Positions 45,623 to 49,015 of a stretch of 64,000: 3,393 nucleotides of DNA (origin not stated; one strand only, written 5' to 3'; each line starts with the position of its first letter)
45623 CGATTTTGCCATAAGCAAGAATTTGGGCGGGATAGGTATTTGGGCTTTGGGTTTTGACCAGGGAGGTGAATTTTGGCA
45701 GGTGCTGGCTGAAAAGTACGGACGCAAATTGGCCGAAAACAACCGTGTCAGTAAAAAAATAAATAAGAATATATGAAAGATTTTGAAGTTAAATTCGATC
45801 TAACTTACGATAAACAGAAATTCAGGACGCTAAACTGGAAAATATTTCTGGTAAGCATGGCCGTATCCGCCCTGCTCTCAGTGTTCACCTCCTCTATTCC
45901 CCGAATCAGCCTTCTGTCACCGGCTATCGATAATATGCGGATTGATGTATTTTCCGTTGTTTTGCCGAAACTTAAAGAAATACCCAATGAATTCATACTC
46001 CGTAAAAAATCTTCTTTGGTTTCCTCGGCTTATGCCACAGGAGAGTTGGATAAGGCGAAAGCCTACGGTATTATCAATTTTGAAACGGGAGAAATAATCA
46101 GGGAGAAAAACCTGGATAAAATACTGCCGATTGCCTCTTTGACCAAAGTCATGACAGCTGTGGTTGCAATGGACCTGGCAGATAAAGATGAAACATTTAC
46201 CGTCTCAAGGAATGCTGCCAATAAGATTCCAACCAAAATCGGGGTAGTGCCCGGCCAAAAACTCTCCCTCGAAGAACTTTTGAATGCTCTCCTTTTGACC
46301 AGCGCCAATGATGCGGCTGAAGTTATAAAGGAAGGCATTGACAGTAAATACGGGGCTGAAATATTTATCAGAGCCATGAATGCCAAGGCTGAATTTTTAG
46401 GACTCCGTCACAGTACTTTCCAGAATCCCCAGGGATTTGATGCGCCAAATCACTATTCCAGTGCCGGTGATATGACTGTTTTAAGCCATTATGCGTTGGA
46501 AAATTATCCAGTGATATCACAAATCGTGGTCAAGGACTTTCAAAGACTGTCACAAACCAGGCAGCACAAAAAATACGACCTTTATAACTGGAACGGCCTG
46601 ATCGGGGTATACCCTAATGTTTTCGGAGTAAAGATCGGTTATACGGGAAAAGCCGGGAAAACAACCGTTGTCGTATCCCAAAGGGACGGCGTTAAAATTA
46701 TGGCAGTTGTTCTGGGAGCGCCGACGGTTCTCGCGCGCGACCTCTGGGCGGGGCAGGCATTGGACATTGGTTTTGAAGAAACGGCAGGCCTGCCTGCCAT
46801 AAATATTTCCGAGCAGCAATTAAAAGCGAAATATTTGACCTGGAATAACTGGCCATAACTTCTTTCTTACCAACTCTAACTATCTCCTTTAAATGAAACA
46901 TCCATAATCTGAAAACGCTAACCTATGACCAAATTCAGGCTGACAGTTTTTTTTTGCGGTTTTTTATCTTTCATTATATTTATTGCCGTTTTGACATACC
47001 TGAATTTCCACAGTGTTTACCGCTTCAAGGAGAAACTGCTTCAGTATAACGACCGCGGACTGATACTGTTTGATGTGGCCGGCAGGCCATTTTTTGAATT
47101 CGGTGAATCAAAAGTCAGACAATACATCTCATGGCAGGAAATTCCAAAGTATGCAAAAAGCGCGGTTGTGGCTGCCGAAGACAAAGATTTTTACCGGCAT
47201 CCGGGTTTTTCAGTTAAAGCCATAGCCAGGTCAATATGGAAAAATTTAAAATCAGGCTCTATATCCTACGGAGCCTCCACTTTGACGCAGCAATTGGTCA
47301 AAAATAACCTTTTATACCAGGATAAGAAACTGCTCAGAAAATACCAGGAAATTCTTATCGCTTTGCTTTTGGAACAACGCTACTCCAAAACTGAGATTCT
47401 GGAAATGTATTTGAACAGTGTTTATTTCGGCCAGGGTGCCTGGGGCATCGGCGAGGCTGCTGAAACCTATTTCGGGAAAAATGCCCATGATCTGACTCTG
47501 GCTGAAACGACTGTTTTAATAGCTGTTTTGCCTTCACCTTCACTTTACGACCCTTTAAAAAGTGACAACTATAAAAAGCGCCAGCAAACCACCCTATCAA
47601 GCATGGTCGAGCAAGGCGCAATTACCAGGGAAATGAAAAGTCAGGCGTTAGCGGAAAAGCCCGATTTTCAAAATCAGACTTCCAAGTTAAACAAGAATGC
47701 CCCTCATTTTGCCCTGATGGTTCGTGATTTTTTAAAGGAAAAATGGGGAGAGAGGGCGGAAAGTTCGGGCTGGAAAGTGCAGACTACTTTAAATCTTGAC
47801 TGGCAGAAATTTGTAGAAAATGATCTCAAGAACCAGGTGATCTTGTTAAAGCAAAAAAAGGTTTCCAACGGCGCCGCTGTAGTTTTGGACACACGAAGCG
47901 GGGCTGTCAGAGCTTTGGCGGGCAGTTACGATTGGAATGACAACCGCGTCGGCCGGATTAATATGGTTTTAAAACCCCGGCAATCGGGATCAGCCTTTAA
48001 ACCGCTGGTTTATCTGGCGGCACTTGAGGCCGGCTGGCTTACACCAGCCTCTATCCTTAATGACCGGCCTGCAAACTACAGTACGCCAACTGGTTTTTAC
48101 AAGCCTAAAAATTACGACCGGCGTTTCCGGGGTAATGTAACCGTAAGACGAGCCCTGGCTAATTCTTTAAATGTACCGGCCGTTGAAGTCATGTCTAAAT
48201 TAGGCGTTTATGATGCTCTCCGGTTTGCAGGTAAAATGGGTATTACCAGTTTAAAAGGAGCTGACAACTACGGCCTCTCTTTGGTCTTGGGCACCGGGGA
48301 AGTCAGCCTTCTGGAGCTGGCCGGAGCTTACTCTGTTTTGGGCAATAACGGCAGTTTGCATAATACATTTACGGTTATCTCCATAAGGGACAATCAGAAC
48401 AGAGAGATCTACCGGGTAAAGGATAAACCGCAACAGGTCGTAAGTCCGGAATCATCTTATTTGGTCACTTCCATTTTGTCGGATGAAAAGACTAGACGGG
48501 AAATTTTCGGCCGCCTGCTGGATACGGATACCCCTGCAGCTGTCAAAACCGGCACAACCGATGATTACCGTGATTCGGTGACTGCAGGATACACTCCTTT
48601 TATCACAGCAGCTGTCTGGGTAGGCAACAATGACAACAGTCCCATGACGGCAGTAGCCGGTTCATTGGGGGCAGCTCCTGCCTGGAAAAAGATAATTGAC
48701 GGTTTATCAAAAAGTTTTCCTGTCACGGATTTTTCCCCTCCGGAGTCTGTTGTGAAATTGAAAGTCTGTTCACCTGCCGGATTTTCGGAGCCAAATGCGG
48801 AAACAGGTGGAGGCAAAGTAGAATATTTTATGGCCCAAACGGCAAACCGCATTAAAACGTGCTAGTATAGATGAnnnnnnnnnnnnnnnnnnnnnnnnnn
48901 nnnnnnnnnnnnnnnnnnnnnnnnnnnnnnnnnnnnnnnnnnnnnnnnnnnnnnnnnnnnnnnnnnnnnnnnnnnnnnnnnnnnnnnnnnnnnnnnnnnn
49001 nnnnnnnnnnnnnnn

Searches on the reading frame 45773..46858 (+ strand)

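Call 9: search_protein_families(library=pfam, proteins=[window:45773-46858:+], max_evalue=0.01)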
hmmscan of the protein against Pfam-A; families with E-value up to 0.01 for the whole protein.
window:45773-46858:+ (361 aa): 4 families
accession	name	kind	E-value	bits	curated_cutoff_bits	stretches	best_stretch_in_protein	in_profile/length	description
PF00768.25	Peptidase_S11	-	1.9e-44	152.4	27.6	1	94-318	11-239/239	D-alanyl-D-alanine carboxypeptidase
PF00144.29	Beta-lactamase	-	0.00026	20.7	27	1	88-171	23-101/329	Beta-lactamase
PF13354.11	Beta-lactamase2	-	0.00034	20.4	22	1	102-235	6-140/214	Beta-lactamase enzyme family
PF02113.21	Peptidase_S13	-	0.0036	16.6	22.8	0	85-145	7-68/444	D-Ala-D-Ala carboxypeptidase 3 (S13) family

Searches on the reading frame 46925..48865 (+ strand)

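Call 9: search_protein_families(library=pfam, proteins=[window:46925-48865:+], max_evalue=0.01)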
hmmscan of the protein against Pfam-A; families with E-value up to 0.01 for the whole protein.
window:46925-48865:+ (646 aa): 2 families
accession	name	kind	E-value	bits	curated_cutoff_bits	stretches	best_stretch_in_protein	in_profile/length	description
PF00912.28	Transgly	-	1.4e-61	207.4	27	1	55-227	4-177/178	Transglycosylase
PF00905.27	Transpeptidase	-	2.2e-23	83.4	22.1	1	316-558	1-266/299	Penicillin binding protein transpeptidase domain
